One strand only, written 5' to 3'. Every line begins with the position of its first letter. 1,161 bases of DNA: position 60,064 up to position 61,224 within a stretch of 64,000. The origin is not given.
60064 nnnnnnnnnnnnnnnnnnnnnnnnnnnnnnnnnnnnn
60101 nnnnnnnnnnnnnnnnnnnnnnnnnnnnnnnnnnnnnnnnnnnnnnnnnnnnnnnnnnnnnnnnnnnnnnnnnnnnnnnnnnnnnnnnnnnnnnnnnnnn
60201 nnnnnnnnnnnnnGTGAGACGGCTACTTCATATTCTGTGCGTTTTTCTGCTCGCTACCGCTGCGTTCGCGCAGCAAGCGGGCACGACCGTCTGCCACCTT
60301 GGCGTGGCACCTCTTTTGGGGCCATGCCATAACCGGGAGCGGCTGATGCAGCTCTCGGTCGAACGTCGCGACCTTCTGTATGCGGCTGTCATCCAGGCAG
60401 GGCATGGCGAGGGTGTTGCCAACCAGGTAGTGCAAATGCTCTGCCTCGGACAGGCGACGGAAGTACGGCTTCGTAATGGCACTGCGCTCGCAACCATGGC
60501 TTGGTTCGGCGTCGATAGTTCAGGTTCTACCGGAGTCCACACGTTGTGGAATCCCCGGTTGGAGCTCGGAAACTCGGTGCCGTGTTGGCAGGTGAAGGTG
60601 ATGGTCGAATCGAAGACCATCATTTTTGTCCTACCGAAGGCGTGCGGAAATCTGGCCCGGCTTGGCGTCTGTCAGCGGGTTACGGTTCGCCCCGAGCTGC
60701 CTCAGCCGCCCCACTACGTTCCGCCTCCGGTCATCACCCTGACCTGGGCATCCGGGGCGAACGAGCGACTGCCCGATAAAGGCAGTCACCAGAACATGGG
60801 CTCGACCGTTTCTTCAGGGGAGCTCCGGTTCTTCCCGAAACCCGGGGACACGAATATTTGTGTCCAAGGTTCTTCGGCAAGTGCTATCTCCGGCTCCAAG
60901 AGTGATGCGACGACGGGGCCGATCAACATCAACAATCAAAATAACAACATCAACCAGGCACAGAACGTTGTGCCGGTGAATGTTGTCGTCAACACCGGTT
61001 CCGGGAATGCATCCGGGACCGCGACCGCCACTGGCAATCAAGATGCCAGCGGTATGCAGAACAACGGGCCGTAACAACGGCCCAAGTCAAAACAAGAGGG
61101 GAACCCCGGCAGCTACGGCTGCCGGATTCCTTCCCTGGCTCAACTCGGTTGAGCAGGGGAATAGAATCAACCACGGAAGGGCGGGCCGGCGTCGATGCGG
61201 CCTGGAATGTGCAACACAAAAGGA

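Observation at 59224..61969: Three-gene lower-GC operon of secreted proteins with Asn/Gln-rich chaplin-like repeats: one single-repeat secreted form and one double-repeat LPKTG-anchored form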

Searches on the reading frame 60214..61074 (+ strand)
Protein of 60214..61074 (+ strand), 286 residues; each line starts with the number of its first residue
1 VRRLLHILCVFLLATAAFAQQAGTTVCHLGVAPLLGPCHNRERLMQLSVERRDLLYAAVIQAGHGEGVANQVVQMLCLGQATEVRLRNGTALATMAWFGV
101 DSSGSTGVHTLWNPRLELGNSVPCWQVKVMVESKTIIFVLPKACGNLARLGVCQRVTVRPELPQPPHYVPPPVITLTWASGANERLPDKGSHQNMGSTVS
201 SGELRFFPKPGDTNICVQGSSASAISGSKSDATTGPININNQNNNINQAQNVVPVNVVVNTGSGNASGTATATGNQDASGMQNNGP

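Call 3: search_protein_families(library=pfam, proteins=[window:60214-61074:+], max_evalue=10)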
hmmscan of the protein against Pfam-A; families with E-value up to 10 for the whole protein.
window:60214-61074:+ (286 aa): 0 families

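Call 4: search_protein_families(library=ncbifam, proteins=[window:60214-61074:+], max_evalue=10)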
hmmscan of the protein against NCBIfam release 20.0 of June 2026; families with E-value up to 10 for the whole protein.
window:60214-61074:+ (286 aa): 0 families

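Call 22: find_homologous_proteins(query=window:60214-61074:+, max_evalue=0.001)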
Query window:60214-61074:+ (286 aa): 10 proteins with E <= 0.001 among 2270 candidates.
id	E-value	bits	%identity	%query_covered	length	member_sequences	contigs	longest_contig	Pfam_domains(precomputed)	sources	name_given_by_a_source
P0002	1.3e-156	538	100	85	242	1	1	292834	-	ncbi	-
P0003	2.8e-152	524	82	100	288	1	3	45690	-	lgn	-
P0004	3.3e-97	343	57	100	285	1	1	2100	-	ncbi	-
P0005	1.5e-91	325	57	99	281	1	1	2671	-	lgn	-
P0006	3.8e-91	323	54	100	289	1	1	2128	-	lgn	-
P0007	5.1e-58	215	41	100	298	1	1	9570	-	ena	-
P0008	1.6e-54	203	43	97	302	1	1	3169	-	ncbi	-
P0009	4.9e-37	146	35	99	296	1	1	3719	-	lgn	-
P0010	1.7e-33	134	39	66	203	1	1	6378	-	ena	-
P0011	2.8e-32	130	39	100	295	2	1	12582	-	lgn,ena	-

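Call 23: find_encoding_contigs(protein=P0002, flank=4000, max_places=3)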
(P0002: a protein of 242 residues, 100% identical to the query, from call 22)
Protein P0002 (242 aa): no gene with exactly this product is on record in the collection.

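Call 24: find_encoding_contigs(protein=P0003, flank=5000, max_places=3)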
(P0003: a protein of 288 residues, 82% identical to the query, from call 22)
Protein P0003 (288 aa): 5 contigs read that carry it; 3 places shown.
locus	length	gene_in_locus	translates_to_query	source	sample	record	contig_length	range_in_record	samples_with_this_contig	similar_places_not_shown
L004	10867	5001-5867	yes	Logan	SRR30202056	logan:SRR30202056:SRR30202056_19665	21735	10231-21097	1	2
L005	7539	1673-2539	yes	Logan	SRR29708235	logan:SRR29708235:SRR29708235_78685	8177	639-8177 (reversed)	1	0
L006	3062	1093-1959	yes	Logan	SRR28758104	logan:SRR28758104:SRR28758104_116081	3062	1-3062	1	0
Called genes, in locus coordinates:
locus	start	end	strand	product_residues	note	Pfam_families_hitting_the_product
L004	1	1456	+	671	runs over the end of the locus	PF01751:Toprim, PF01131:Topoisom_bac, PF01396:Zn_ribbon_Top1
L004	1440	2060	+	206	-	PF21176:RecR_HhH, PF02132:RecR_ZnF (weak), PF01751:Toprim, PF13662:Toprim_4, PF21175:RecR_C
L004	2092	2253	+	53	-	-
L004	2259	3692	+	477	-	PF00133:tRNA-synt_1 (faint), PF01406:tRNA-synt_1e, PF09334:tRNA-synt_1g (faint), PF23493:CysS_C (weak)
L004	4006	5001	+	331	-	-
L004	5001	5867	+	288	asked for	-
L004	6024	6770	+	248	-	-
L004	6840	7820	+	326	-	PF03462:PCRF, PF00472:RF-1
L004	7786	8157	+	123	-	PF02575:YbaB_DNA_bd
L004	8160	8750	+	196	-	PF01195:Pept_tRNA_hydro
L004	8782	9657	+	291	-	PF00687:Ribosomal_L1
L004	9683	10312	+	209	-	PF02223:Thymidylate_kin, PF13521:AAA_28 (faint)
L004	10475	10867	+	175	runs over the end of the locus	PF00466:Ribosomal_L10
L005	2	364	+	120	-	?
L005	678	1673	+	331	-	-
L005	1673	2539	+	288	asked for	-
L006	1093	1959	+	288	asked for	-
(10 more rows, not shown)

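Call 25: find_encoding_contigs(protein=P0011, flank=6000, max_places=3)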
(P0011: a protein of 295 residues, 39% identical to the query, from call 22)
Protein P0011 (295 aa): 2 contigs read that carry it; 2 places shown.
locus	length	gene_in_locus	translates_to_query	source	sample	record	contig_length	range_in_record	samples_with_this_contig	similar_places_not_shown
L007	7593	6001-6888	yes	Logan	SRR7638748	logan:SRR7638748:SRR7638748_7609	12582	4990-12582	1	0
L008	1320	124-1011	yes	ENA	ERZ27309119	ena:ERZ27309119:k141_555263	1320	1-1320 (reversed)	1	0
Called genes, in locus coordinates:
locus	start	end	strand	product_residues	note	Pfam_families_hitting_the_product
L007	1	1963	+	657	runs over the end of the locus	PF01751:Toprim, PF01131:Topoisom_bac, PF01396:Zn_ribbon_Top1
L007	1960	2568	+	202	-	PF21176:RecR_HhH, PF01751:Toprim, PF13662:Toprim_4, PF21175:RecR_C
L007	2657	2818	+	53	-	-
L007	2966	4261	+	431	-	PF01406:tRNA-synt_1e, PF09334:tRNA-synt_1g (faint), PF23493:CysS_C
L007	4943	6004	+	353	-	-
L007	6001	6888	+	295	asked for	-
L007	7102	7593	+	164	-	?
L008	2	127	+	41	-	?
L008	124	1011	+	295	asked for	-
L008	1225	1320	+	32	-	?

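Call 26: find_encoding_contigs(protein=P0007, flank=6000, max_places=3)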
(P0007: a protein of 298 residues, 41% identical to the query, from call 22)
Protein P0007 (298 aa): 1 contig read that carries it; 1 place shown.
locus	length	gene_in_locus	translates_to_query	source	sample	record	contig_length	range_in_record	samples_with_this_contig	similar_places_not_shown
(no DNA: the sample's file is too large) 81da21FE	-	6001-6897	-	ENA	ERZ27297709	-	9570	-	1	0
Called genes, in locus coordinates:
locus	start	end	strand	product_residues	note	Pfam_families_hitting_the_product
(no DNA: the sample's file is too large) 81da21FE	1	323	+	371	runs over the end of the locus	PF02481:DNA_processg_A, PF17782:WHD_DprA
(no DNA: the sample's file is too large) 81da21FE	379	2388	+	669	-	PF01751:Toprim, PF01131:Topoisom_bac, PF01396:Zn_ribbon_Top1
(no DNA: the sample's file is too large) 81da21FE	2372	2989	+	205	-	PF21176:RecR_HhH, PF02132:RecR_ZnF (weak), PF01751:Toprim, PF13662:Toprim_4, PF21175:RecR_C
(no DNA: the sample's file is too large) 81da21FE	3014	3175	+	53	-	-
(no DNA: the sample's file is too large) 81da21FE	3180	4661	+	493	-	PF01406:tRNA-synt_1e, PF01921:tRNA-synt_1f (faint), PF09334:tRNA-synt_1g (faint)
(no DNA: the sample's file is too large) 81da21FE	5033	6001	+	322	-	-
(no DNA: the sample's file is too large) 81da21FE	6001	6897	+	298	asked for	-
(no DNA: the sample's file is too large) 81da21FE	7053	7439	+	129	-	?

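Call 28: find_related_loci(query=A1, collection=genome_contigs, flank=6000)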
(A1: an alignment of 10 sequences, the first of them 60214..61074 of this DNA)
Query A1 (286 aa) in genome_contigs; peptide patterns used: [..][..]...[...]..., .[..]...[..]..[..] (x = any residue, [..] = any of these).
30 stretches matched a pattern; 9 encode a relative of the query (tblastn E <= 1e-3); 9 distinct loci.
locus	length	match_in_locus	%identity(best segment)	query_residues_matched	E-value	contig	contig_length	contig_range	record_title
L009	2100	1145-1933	59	23-286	7e-82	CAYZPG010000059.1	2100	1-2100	MAG TPA_asm: uncultured Candidatus Saccharibacteria bacterium isolate SRP173033_co2_60 genome assembly, contig: NODE_637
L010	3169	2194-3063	43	7-283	1e-44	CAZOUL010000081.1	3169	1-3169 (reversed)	MAG TPA_asm: uncultured Candidatus Saccharibacteria bacterium isolate SRP193661_co1_50 genome assembly, contig: NODE_325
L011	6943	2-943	85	175-286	5e-32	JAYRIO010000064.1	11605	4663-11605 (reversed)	MAG: Patescibacteria group bacterium isolate SZ_szas25bin.55 k141_748731, whole genome shotgun sequence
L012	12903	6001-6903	38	1-285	4e-33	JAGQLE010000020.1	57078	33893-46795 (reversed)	MAG: Candidatus Berkelbacteria bacterium isolate HKST-UBA08 2012-05-30_1_(paired)_contig_152347, whole genome shotgun se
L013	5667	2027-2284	39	61-148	9e-12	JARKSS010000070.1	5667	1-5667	MAG: Vicinamibacterales bacterium isolate Seed_maxbin.097_sub k141_501425, whole genome shotgun sequence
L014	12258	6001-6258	37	61-148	1e-10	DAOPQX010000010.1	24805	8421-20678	MAG TPA_asm: Vicinamibacterales bacterium isolate AMR_MDS_1511 NODE_2546_length_24805_cov_4.723152, whole genome shotgun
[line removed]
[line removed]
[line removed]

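Call 33: find_related_loci(query=A1, collection=metagenome_contigs, flank=5000)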
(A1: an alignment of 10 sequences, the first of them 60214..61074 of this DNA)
Query A1 (286 aa) in metagenome_contigs; peptide patterns used: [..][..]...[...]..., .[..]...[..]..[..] (x = any residue, [..] = any of these).
43 stretches matched a pattern; 10 encode a relative of the query (tblastn E <= 1e-3); 10 distinct loci.
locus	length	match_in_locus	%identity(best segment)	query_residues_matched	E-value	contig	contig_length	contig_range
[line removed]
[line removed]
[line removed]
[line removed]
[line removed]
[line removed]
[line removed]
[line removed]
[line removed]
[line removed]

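Call 46: predict_structure(alignment_id=A1)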
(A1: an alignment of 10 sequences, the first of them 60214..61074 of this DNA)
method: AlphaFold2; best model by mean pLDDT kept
length: 286 residues; sequences in the alignment: 10
mean_pLDDT: 60.5   pTM: 0.45
mean pLDDT of the five models: 60.5, 59.8, 58.9, 57.5, 53.7
residues with pLDDT >= 90: 61; 70-90: 61; 50-70: 32; < 50: 132
segments of 3 or more residues with pLDDT < 50: 18-30, 157-162, 174-286
pLDDT, mean of each block of 10 residues (from residue 1): 71 53 37 83 96 95 92 95 88 85 83 69 91 88 89 57 58 45 39 33 34 31 27 29 34 38 38 33 34
secondary structure, 60 per line:
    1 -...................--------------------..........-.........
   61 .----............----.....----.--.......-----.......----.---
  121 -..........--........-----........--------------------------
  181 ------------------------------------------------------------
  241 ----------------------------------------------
elements in order: H2-20 H41-50 H52-61 H66-77 E82-86 E94-100 E106-112 E122-131 E134-141 E147-154

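Call 77: search_protein_families(library=pfam, proteins=[L012:7123-8079:+, L004:6024-6767:+, L012:4943-6001:+, L010:1163-2149:+], max_evalue=1)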
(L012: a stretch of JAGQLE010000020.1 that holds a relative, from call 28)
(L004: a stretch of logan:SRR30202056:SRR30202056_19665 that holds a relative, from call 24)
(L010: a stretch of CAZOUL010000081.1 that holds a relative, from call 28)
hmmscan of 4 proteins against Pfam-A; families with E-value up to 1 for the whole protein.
L012:7123-8079:+ (319 aa): 2 families
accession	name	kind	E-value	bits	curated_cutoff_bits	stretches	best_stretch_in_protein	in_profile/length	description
PF00746.26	Gram_pos_anchor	-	0.006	17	20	1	276-308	7-41/43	LPXTG cell wall anchor motif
PF06230.17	LpxI_C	-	0.02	15.2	25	1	225-315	32-124/131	LpxI C-terminal domain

L004:6024-6767:+ (248 aa): 0 families

L012:4943-6001:+ (353 aa): 1 family
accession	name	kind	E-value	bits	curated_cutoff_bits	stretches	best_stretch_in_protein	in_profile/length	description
PF15148.11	Apolipo_F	-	0.18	11.8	27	1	147-177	39-69/199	Apolipoprotein F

L010:1163-2149:+ (329 aa): 1 family
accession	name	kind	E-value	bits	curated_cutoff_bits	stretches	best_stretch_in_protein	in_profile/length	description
PF10989.13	DUF2808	-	0.044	14.2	25.3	1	27-64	99-135/146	Protein of unknown function (DUF2808)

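Call 87: fold_search(model_id=the predicted structure, library=pdb)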
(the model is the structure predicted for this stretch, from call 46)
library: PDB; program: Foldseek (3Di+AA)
matches with E <= 10: 586; with E <= 0.001: 0
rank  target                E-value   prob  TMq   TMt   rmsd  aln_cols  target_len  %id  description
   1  3qjf_C                2.3e-01  0.10  0.09  0.12  11.8        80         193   10  Crystal structure of the 2B4 TCR (released 2011-04-27)
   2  3qjf_A                2.5e-01  0.10  0.09  0.11  11.8        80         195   10  Crystal structure of the 2B4 TCR (released 2011-04-27)
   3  5hz9_A                3.8e-01  0.07  0.11  0.19  12.4       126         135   13  human FABP3 in complex with 6-Chloro-2-methyl-4-phenyl-quinoline-3-carboxylic acid (released 2016-12-14)
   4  7s9y                  4.0e-01  0.04  0.09  0.04  22.3       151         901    7  Helicobacter Hepaticus CcsBA Open Conformation (released 2021-12-22)
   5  3wbg_A                4.5e-01  0.06  0.11  0.19  12.2       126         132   13  Structure of the human heart fatty acid-binding protein in complex with 1-anilinonaphtalene-8-sulphonic acid (released 2013-10-30)
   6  2ft9                  4.8e-01  0.07  0.10  0.20  13.5       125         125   10  Crystal structure of axolotl (Ambystoma mexicanum) liver bile acid-binding protein bound to cholic acid (released 2006-04-11)
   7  4p2o_C                4.8e-01  0.06  0.08  0.10  10.6        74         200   15  Crystal structure of the 2B4 TCR in complex with 2A/I-Ek (released 2014-05-21)
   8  4lkt_B                5.4e-01  0.08  0.10  0.20  12.3       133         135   10  Crystal Structure of Human Epidermal Fatty Acid Binding Protein (FABP5) in Complex with Linoleic Acid (released 2014-03-26)
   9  3qib_C                5.4e-01  0.06  0.08  0.10  11.2        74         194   16  Crystal structure of the 2B4 TCR in complex with MCC/I-Ek (released 2011-04-27)
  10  3n10_A                5.7e-01  0.10  0.12  0.19  13.7       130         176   11  Product complex of adenylate cyclase class IV (released 2010-06-23)
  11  1p6p                  5.7e-01  0.09  0.12  0.23  12.1       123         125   10  Crystal Structure of Toad Liver Basic Fatty Acid-Binding Protein (released 2003-06-03)
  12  2o0y_D                6.1e-01  0.15  0.14  0.16   9.9        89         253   20  Crystal structure of putative transcriptional regulator RHA1_ro06953 (IclR-family) from Rhodococcus sp. (released 2006-12-26)
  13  5hz9_F                6.5e-01  0.08  0.11  0.20  11.6       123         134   14  human FABP3 in complex with 6-Chloro-2-methyl-4-phenyl-quinoline-3-carboxylic acid (released 2016-12-14)
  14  4n7c                  6.9e-01  0.07  0.11  0.16  11.6       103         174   17  Structural re-examination of native Bla g 4 (released 2014-05-21)
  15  4n7d                  6.9e-01  0.06  0.11  0.15  11.5        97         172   18  Selenomethionine incorporated Bla g 4 (released 2014-05-21)
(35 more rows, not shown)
